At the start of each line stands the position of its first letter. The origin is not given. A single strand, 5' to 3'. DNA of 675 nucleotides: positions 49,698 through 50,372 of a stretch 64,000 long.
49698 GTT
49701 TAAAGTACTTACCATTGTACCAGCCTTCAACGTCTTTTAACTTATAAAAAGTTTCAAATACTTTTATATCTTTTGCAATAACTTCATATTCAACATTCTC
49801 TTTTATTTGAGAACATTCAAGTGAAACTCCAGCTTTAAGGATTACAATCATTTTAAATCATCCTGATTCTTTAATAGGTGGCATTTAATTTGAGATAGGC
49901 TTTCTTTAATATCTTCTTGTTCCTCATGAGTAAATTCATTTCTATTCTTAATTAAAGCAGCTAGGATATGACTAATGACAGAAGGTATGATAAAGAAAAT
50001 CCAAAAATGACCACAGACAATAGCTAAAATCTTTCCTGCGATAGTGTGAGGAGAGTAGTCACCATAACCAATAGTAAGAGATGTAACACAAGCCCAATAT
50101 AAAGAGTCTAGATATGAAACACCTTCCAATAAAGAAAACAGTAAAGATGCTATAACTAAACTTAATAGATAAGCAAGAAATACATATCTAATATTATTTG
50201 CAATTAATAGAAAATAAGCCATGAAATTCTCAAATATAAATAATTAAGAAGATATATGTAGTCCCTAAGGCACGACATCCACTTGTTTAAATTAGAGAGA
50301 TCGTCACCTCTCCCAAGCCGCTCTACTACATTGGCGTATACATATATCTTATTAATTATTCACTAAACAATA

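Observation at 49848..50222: Minimal two-TM K+ channel with canonical TIGYGD selectivity filter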

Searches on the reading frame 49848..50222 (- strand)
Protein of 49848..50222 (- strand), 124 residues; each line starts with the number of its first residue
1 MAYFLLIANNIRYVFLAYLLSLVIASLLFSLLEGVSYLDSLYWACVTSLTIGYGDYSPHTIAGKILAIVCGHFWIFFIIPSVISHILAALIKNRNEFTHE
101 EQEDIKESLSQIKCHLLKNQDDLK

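Call 4: search_protein_families(library=pfam, proteins=[window:49848-50222:-], max_evalue=1)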
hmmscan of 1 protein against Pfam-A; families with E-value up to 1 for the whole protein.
window:49848-50222:- (124 aa): 5 families
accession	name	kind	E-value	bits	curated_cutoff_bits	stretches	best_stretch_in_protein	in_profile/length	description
PF07885.22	Ion_trans_2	-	1.8e-14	53.8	22.5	1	20-79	4-67/79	Ion channel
PF00520.37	Ion_trans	-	0.00014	21.6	25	1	8-101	126-240/241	Ion transport protein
PF01529.25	DHHC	-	0.013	16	28.7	1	9-100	46-128/133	DHHC palmitoyltransferase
PF03670.18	UPF0184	-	0.035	15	21.5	1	88-116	14-42/83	Uncharacterised protein family (UPF0184)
PF01595.25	CNNM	-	0.097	12.8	28.4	1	5-101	56-161/181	Cyclin M transmembrane N-terminal domain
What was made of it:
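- On K+ channel pore domain (Pfam PF07885 Ion_trans_2): 53.8 bits against a cutoff of 22.5, E=1.8e-14 (call 4)
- On Kef-type or cyclic-nucleotide-gated K+ transporter (what the PHROG/RefSeq label claims): Only 124 aa. Pfam finds Ion_trans_2 and a weak Ion_trans hit, with no TrkA_N, Na_H_Exchanger or cNMP_binding domain (call 4).
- Pfam Ion_trans_2 scores above the gathering cutoff (call 4).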

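Call 5: search_protein_families(library=phrogs, proteins=[window:49848-50222:-], max_evalue=1)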
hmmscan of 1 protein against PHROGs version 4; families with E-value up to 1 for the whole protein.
window:49848-50222:- (124 aa): 5 families
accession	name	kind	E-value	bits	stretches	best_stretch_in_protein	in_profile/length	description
phrog_14690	-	other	2.3e-57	193.3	1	1-121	1-121/122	cAMP-dependent Kef-type K+ transporter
phrog_7872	-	unknown function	5.4e-19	69.5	1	6-116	129-240/254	-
phrog_15350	-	unknown function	0.0043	16.9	1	36-68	440-471/494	-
phrog_1930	-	unknown function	0.031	15.3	1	66-116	19-63/71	-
phrog_5620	-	unknown function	0.42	11.6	1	76-122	7-55/60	-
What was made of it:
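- On PHROG 14690 (phage channel family, labelled 'cAMP-dependent Kef-type K+ transporter'): E=2.3e-57, residues 1-121 on profile positions 1-121 of 122 (call 5)
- On Holin: No holin hit (calls 4, 5).
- The protein has no holin family hit (calls 4, 5).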

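Call 6: search_solved_structures(query=window:49848-50222:-, max_evalue=1, show_alignments=3)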
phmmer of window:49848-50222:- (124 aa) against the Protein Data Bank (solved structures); distinct sequences matched with E-value up to 1: 277 (the best 60 are shown).
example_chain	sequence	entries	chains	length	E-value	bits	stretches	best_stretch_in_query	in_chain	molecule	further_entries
9pik_A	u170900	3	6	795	5.1e-12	49.3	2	16-69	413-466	TOK potassium channel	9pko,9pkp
3ouf_A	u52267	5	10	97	5.6e-11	46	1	12-75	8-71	Potassium channel protein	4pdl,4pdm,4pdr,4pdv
8ctn_A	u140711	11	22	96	7e-11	45.7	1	12-75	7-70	Potassium channel protein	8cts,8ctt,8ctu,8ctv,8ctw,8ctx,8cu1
6dz1_A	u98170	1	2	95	7e-11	45.7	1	12-75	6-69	Potassium channel protein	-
6ufe_A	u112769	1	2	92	1.3e-10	44.8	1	13-75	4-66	Transporter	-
3t4d_A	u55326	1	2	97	1.9e-10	44.2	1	12-75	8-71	Potassium channel protein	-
3tet_A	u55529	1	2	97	1.9e-10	44.2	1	12-75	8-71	Potassium channel protein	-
3tcu_A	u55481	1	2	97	2.1e-10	44.2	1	12-75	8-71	Potassium channel protein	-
3vou_A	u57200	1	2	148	2.7e-10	43.8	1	12-117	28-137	Ion transport 2 domain protein, Voltage-gated sodium channel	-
3t4z_A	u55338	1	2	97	2.9e-10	43.7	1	12-75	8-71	Potassium channel protein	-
45il_A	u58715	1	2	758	2.9e-10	43.7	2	15-70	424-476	Outward-rectifier potassium channel TOK1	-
45io_A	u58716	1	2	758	2.9e-10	43.7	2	15-70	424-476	Outward-rectifier potassium channel TOK1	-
3t1c_A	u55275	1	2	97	2.9e-10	43.7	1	12-75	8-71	Potassium channel protein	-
3t2m_A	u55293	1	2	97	1.1e-09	41.8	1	12-75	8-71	Potassium channel protein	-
4h33_A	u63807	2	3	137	1.4e-09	41.5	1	9-86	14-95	Lmo2059 protein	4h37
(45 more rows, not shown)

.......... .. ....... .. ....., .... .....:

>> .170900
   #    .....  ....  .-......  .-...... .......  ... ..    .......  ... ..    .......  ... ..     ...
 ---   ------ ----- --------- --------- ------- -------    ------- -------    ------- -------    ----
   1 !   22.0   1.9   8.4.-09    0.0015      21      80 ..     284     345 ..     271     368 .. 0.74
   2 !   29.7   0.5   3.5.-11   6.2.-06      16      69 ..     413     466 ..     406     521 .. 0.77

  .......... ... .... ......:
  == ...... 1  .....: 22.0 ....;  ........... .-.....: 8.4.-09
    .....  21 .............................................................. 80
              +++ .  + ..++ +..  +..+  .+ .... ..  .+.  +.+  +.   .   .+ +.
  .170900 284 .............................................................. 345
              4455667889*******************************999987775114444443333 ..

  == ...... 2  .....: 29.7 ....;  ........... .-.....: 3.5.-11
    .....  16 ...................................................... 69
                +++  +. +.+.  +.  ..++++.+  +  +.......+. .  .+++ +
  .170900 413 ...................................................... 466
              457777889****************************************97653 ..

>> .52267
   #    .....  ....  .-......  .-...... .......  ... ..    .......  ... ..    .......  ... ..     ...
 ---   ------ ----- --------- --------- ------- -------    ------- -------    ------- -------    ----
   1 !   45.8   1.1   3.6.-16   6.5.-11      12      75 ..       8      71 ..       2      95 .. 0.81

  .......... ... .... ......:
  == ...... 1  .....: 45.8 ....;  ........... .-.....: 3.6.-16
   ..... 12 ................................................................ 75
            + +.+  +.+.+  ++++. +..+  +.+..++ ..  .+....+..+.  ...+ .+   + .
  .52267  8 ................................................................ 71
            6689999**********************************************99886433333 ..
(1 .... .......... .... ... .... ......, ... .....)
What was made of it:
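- phmmer hits NaK2K, MthK, TOK, K2P and Kv pores (call 6).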

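Call 7: search_dna_similar(query=window:49848-50222:-, collection=phages, mode=protein, max_evalue=0.001, max_rows=40)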
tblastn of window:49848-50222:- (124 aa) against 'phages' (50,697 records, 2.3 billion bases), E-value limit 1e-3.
Records with a match: 33; places in all: 33; records where one place covers at least 80% of the query: 25.
Best place of each record, by identity: <60% 33.
By first word of the organism name: Aeromonas 8; Streptomyces 7; Pseudomonas 6; Mycobacterium 4; Listeria 4; Lactobacillus 3; Enterococcus 1.
By host as written in the record: Aeromonas hydrophila 8; Pseudomonas syringae pv. actinidiae 4; Streptomyces sanglieri UNT16F27A 4; Listeria monocytogenes 4; Streptomyces viridochromogenes DSM40736 2; Lactobacillus casei BL23 2; Mycobacterium smegmatis mc2 155 2; Pseudomonas syringae pv. avii 1; and 6 more.
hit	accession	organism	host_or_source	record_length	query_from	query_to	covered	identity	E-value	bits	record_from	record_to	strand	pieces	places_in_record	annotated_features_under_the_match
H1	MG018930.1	Pseudomonas phage ventosus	Pseudomonas syringae pv. avii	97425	5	112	87%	53.7%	7e-31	120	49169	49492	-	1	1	ion transport integral membrane protein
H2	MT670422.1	Pseudomonas phage phiPsa397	Pseudomonas syringae pv. actinidiae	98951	3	118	94%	47.4%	1e-24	102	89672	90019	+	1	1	hypothetical protein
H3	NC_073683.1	Pseudomonas phage phiPsa397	Pseudomonas syringae pv. actinidiae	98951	3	118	94%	47.4%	1e-24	102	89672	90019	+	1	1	hypothetical protein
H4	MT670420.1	Pseudomonas phage phiPsa347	Pseudomonas syringae pv. actinidiae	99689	3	118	94%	47.4%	1e-24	102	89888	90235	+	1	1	hypothetical protein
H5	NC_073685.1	Pseudomonas phage phiPsa347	Pseudomonas syringae pv. actinidiae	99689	3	118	94%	47.4%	1e-24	102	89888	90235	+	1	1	hypothetical protein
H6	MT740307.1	Pseudomonas phage phiK7A1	Pseudomonas syringae pv. actinidiae K7A1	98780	3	116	92%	47.4%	3e-30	118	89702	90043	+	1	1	ion transport integral membrane protein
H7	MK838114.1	Aeromonas phage LAh_8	Aeromonas hydrophila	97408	7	123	94%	42.7%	5e-25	103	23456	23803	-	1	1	putative two pore domain potassium channel family protein | putative DUF1190 domain-containing protein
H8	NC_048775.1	Aeromonas phage LAh_8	Aeromonas hydrophila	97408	7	123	94%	42.7%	5e-25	103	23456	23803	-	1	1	cAMP-dependent Kef-type K+ transporter | putative DUF1190 domain-containing protein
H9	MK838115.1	Aeromonas phage LAh_9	Aeromonas hydrophila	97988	7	123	94%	42.7%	5e-25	103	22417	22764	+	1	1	putative two pore domain potassium channel family protein | hypothetical protein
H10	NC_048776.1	Aeromonas phage LAh_9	Aeromonas hydrophila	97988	7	123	94%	42.7%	5e-25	103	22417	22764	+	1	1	cAMP-dependent Kef-type K+ transporter | hypothetical protein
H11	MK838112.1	Aeromonas phage LAh_6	Aeromonas hydrophila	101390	7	123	94%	42.7%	5e-25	103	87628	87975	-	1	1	putative two pore domain potassium channel family protein | putative DUF1190 domain-containing protein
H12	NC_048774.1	Aeromonas phage LAh_6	Aeromonas hydrophila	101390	7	123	94%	42.7%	5e-25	103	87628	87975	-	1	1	cAMP-dependent Kef-type K+ transporter | putative DUF1190 domain-containing protein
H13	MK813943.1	Aeromonas phage 4_4572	Aeromonas hydrophila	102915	7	123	94%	42.7%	5e-25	103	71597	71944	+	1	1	44572_110: hypothetical protein | 44572_111: hypothetical protein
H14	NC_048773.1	Aeromonas phage 4_4572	Aeromonas hydrophila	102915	7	123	94%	42.7%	5e-25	103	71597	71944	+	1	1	44572_110: cAMP-dependent Kef-type K+ transporter | 44572_111: hypothetical protein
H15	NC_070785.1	Streptomyces phage Wakanda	Streptomyces sanglieri UNT16F27A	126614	4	112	88%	44.0%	1e-22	97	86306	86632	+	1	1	156: cAMP-dependent Kef-type K+ transporter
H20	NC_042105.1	Streptomyces phage BillNye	Streptomyces viridochromogenes DSM40736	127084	4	112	88%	42.2%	1e-22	97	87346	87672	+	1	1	cAMP-dependent Kef-type K+ transporter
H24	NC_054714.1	Mycobacterium phage Phabba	Mycobacterium smegmatis mc2 155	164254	23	113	73%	38.5%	8e-15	75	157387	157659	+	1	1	cAMP-dependent Kef-type K+ transporter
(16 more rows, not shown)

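Call 14: get_annotated_region(hit=H1, flank=6000)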
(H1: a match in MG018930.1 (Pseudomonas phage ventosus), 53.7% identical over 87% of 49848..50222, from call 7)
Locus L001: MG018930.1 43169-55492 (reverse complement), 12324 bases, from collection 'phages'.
description: Pseudomonas phage ventosus, complete genome.
organism: Pseudomonas phage ventosus (NCBI taxid 2048980)
taxonomy: Viruses; Duplodnaviria; Heunggongvirae; Uroviricota; Caudoviricetes
host: Pseudomonas syringae pv. avii; source: wastewater; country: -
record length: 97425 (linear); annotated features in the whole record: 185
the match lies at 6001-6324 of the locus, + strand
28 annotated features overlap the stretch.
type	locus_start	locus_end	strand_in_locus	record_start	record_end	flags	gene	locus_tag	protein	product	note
CDS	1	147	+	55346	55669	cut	-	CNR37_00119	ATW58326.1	hypothetical protein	-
CDS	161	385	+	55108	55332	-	-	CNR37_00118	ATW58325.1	glutaredoxin family protein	-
CDS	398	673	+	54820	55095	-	-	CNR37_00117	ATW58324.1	hypothetical protein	-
CDS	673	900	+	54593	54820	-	-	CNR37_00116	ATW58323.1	hypothetical protein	-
CDS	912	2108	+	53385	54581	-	-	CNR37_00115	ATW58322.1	hypothetical protein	-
CDS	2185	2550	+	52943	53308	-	-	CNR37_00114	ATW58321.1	putative anti-sigma factor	-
CDS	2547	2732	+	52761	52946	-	-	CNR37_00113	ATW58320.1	hypothetical protein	-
CDS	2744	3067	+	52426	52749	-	-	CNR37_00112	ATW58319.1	hypothetical protein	-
CDS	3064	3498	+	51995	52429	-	-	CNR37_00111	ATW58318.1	hypothetical protein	-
CDS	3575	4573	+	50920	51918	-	-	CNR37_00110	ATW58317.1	putative ribosomal protein L21e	-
CDS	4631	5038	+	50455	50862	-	-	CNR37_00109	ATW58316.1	hypothetical protein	-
CDS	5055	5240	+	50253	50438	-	-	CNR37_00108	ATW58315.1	hypothetical protein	-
CDS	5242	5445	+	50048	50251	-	-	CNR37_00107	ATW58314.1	hypothetical protein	-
CDS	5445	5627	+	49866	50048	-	-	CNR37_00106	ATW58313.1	hypothetical protein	-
CDS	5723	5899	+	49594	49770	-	-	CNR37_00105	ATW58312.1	hypothetical protein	-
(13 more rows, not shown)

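Call 16: find_homologous_proteins(query=window:49848-50222:-, max_evalue=0.001)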
Query window:49848-50222:- (124 aa): 114 proteins with E <= 0.001 among 137 candidates.
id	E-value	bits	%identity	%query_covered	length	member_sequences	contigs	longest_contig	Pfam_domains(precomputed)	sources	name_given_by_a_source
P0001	4.8e-72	258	95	100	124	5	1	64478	PF07885.23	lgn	-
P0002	8.9e-65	234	86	100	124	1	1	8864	PF07885.23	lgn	-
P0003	1.7e-56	208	81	92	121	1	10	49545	PF07885.23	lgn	-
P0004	2.1e-56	207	75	98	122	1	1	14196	PF07885.23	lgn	-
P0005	3.9e-45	171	68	97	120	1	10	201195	PF00520.38,PF07885.23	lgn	-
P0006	1.5e-43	166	65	91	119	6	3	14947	PF07885.23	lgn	-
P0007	3.2e-42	161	65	89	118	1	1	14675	PF00520.38,PF07885.23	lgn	-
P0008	6.0e-42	161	64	90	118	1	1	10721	PF07885.23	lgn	-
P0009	3.4e-41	158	59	98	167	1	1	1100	PF00520.38,PF07885.23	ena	-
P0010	1.6e-40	156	62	90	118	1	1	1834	PF00520.38,PF07885.23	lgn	-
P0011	4.8e-40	154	62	90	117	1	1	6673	PF00520.38,PF07885.23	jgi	jgi:hypothetical protein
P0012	6.1e-40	154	61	94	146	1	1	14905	PF07885.23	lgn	-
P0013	1.5e-39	153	62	90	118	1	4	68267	PF00520.38,PF07885.23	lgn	-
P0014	3.1e-39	152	59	98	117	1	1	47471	PF00520.38,PF07885.23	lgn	-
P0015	1.2e-38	150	63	86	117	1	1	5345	PF07885.23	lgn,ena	-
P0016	2.4e-38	149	62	86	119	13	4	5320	PF07885.23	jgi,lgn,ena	-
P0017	9.2e-38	147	57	97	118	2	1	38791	PF00520.38,PF07885.23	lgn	-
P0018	1.4e-37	146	58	90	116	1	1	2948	PF00520.38,PF07885.23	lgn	-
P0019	3.1e-37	145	60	90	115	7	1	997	PF00520.38,PF07885.23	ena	-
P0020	4.4e-37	145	57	97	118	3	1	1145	PF00520.38,PF07885.23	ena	-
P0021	6.8e-37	144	61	86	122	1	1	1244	PF07885.23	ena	-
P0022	8.8e-37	144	59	86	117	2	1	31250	PF07885.23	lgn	-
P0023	2.1e-35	139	60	86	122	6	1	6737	PF07885.23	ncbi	-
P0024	2.1e-35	139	56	94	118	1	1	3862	PF07885.23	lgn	-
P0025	7.3e-35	138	59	86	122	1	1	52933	PF07885.23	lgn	-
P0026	1.2e-33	134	57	87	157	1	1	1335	PF07885.23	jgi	jgi:hypothetical protein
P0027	4.9e-32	129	54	85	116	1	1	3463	PF07885.23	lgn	-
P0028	2.5e-30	123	50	91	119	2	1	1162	PF07885.23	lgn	-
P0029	6.6e-30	122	50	89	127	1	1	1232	PF07885.23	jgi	jgi:voltage-gated potassium channel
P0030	1.2e-29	121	49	89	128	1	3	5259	PF00520.38,PF07885.23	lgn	-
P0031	2.9e-29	120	48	94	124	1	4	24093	PF07885.23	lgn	-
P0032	4.4e-28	116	50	85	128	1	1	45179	PF07885.23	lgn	-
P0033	1.1e-27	115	46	89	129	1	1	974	PF07885.23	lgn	-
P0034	4.8e-27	112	42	95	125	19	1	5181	PF00520.38,PF07885.23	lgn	-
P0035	7.0e-27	112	47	85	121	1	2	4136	PF00520.38,PF07885.23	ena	-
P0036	1.1e-26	111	50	86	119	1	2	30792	PF07885.23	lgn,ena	-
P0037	1.2e-26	111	43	91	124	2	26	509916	PF00520.38,PF07885.23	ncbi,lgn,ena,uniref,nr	ncbi:MAG TPA: hypothetical protein DF774_09515 [Rheinheimera sp.]|uniref:potassium channel family pr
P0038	1.8e-26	111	44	91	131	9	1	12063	PF00520.38,PF07885.23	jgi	jgi:hypothetical protein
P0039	2.6e-26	110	48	87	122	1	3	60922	PF07885.23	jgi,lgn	jgi:voltage-gated potassium channel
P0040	3.0e-26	110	46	97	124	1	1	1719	PF07885.23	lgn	-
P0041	7.3e-26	109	47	80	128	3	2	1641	PF00520.38,PF07885.23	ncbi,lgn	-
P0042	8.4e-26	108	41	95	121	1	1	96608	PF00520.38,PF07885.23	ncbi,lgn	-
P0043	8.4e-26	108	43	94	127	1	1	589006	PF07885.23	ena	-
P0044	1.2e-25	108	41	94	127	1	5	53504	PF07885.23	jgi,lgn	-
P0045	1.2e-25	108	43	85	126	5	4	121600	PF00520.38,PF07885.23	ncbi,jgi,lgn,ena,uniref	ncbi:potassium channel family protein [Rheinheimera sp.]|uniref:potassium channel family protein n=1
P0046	1.6e-25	108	42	94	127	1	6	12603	PF00520.38,PF07885.23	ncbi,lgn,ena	-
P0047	1.7e-25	107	42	94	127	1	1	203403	PF00520.38,PF07885.23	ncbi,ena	-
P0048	1.8e-25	107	47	90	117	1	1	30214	PF07885.23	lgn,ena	-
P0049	1.9e-25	107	42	94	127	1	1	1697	PF00520.38,PF07885.23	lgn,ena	-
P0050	2.0e-25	107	41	94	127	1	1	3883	PF00520.38,PF07885.23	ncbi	-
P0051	2.2e-25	107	42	94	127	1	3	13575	PF07885.23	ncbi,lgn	-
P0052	2.2e-25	107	42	94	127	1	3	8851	PF07885.23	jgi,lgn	jgi:hypothetical protein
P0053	2.3e-25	107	42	94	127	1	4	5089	PF07885.23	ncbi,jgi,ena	jgi:hypothetical protein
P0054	2.4e-25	107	41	94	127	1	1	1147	PF07885.23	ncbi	-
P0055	2.7e-25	107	41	94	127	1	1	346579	PF07885.23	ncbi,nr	ncbi:MAG: potassium channel family protein [Rheinheimera sp.]|nr:potassium channel family protein [R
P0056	3.1e-25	107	41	94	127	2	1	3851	PF07885.23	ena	-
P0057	3.2e-25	107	41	94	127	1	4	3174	PF07885.23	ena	-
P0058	3.3e-25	107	41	94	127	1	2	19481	PF07885.23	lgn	-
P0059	3.4e-25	106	40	92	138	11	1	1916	PF00520.38,PF07885.23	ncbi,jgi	jgi:voltage-gated potassium channel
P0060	3.4e-25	106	66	59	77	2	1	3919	PF07885.23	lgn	-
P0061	3.5e-25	106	41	94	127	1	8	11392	PF07885.23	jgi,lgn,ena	-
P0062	3.6e-25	106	41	94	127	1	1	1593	PF00520.38,PF07885.23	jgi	jgi:voltage-gated potassium channel Kch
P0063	3.7e-25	106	41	94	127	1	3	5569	PF07885.23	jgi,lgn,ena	-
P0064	3.7e-25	106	41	94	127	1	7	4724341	PF00520.38,PF07885.23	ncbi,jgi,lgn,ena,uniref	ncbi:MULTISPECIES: potassium channel family protein [Rheinheimera]|jgi:voltage-gated potassium chann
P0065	4.2e-25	106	41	94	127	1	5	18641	PF00520.38,PF07885.23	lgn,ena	-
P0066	4.3e-25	106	43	94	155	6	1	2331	PF07885.23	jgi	jgi:hypothetical protein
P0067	4.4e-25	106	41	94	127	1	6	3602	PF00520.38,PF07885.23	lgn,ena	-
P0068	4.4e-25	106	44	92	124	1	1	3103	PF00520.38,PF07885.23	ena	-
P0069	4.5e-25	106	41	94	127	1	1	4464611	PF00520.38,PF07885.23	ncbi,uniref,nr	ncbi:potassium channel family protein [Rheinheimera sp. F8]|uniref:potassium channel family protein 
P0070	5.1e-25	106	41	94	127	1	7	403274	PF00520.38,PF07885.23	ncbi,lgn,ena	-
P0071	5.8e-25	106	41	94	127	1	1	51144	PF00520.38,PF07885.23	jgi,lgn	jgi:voltage-gated potassium channel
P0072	7.1e-25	105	41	94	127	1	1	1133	PF07885.23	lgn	-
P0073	7.5e-25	105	41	94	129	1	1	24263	PF00520.38,PF07885.23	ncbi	-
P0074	8.7e-25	105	42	87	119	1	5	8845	PF00520.38,PF07885.23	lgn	-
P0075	1.0e-24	105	43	93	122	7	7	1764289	PF00520.38,PF07885.23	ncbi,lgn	-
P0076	1.1e-24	105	44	86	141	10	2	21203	PF00520.38,PF07885.23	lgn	-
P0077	1.2e-24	105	43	92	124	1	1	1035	PF00520.38,PF07885.23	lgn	-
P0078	1.4e-24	105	41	94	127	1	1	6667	PF07885.23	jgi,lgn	jgi:voltage-gated potassium channel Kch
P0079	1.4e-24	104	41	94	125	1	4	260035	PF07885.23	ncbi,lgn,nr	ncbi:MAG: two pore domain potassium channel family protein [Betaproteobacteria bacterium]|nr:two por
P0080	1.5e-24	104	41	94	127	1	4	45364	PF07885.23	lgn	-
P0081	1.5e-24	104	40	95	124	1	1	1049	PF07885.23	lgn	-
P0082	1.7e-24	104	43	90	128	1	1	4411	PF07885.23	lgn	-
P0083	1.9e-24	104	41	94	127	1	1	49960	PF07885.23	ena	-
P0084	2.4e-24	104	46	93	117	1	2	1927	PF07885.23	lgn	-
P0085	2.5e-24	104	43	87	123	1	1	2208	PF00520.38,PF07885.23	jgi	jgi:voltage-gated potassium channel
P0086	3.6e-24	103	51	72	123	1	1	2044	PF00520.38,PF07885.23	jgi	jgi:voltage-gated potassium channel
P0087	3.6e-24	103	44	94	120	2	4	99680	PF07885.23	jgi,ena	jgi:voltage-gated potassium channel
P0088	4.6e-24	103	42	95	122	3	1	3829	PF07885.23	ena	-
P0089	5.7e-24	103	42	93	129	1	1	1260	PF07885.23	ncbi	-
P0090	6.8e-24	102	40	95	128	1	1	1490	PF07885.23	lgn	-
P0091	7.2e-24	102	41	94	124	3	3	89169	PF00520.38,PF07885.23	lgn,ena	-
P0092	9.4e-24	102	53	69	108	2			PF00520.38,PF07885.23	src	-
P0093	1.3e-23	101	43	89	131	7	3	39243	PF07885.23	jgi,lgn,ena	-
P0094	1.5e-23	101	39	95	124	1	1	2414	PF07885.23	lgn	-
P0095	1.5e-23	101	42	91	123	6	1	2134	PF00520.38,PF07885.23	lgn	-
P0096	2.0e-23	101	42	94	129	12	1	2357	PF00520.38,PF07885.23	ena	-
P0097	2.6e-23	100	40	94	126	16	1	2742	PF00520.38,PF07885.23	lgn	-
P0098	3.4e-23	100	40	93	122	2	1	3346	PF00520.38,PF07885.23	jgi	jgi:hypothetical protein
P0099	4.0e-23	100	39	90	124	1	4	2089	PF00520.38,PF07885.23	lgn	-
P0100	6.1e-23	99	41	94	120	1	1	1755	PF07885.23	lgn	-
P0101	8.0e-23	99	41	93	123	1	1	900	PF00520.38,PF07885.23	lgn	-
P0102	9.8e-23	99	38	95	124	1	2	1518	PF00520.38,PF07885.23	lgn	-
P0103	1.0e-22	99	38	95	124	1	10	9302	PF00520.38,PF07885.23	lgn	-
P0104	1.7e-21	95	40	80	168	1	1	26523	PF07885.23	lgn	-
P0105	4.4e-21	93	42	80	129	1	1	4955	PF00520.38,PF07885.23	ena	-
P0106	4.5e-21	93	40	92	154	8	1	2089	PF07885.23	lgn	-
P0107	7.4e-21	92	39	86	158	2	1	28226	PF07885.23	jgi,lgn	jgi:hypothetical protein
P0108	8.1e-21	92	45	76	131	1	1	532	PF00520.38,PF07885.23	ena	-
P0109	9.5e-21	92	40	93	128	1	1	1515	PF00520.38,PF07885.23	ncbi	-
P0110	2.8e-19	87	44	69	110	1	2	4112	PF00520.38,PF07885.23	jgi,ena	-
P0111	1.1e-18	85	37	91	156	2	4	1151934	PF07885.23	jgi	-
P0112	6.1e-18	83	42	72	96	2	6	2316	PF00520.38,PF07885.23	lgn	-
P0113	2.3e-15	75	43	65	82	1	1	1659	PF07885.23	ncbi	-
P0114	4.6e-5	42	48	37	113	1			PF00520.38,PF07885.23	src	-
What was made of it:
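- On Chlorovirus Kcv-type miniature channels: The closest sequences are bacterial or phage (calls 7, 16).
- Checked: This is far beyond chance: Pfam Ion_trans_2 E=1.8e-14, 53.8 bits against a cutoff of 22.5 (call 4); PHROG 14690 E=2.3e-57 over the full length (call 5); 277 PDB K+ channel sequences at E<=1 (call 6); 114 homologues at E<=1e-3 (call 16).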

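Call 23: find_encoding_contigs(protein=window:49848-50222:-, flank=6000, max_places=4)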
Protein window:49848-50222:- (124 aa): no gene with exactly this product is on record in the collection.

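Call 24: find_encoding_contigs(protein=P0005, flank=6000, max_places=3)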
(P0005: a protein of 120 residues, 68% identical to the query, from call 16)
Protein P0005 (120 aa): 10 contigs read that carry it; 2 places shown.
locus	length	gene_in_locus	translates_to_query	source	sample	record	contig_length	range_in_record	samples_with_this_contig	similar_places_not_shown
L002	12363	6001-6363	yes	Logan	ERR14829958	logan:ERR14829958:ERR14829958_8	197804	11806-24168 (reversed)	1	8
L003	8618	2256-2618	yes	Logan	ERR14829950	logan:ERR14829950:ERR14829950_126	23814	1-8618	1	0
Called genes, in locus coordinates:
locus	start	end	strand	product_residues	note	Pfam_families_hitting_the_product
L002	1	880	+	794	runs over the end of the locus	PF01591:6PF2K (weak), PF13671:AAA_33, PF00149:Metallophos, PF16542:PNKP_ligase, PF01068:DNA_ligase_A_M (weak)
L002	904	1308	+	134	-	-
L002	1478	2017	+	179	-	PF22887:DUF7022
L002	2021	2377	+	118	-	-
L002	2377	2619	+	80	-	-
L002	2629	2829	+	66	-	-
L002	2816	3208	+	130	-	-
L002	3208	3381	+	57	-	-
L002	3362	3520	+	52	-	-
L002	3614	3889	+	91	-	-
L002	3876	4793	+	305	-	PF24450:DUF7566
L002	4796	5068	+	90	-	-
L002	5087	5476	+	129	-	-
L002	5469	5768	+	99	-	PF16225:DUF4884 (weak)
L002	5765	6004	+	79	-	-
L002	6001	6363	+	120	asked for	PF00520:Ion_trans (weak), PF07885:Ion_trans_2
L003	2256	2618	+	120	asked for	PF00520:Ion_trans (weak), PF07885:Ion_trans_2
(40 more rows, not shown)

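Call 27: find_encoding_contigs(protein=P0001, flank=8000, max_places=3)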
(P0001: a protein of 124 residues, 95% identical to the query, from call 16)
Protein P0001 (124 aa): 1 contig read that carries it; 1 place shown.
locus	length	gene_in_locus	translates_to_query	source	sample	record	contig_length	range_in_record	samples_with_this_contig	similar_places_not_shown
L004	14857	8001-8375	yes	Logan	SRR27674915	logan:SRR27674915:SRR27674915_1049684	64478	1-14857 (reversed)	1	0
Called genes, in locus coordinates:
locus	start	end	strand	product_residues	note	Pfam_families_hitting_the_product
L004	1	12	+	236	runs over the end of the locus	PF06941:NT5C (weak)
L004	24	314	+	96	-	-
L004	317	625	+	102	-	-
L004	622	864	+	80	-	-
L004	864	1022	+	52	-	-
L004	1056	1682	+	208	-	-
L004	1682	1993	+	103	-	-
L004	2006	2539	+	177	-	PF01467:CTP_transf_like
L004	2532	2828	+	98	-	PF16225:DUF4884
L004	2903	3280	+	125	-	-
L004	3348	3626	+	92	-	-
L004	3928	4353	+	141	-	-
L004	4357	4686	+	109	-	-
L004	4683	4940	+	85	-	-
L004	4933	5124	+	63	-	-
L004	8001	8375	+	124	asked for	PF07885:Ion_trans_2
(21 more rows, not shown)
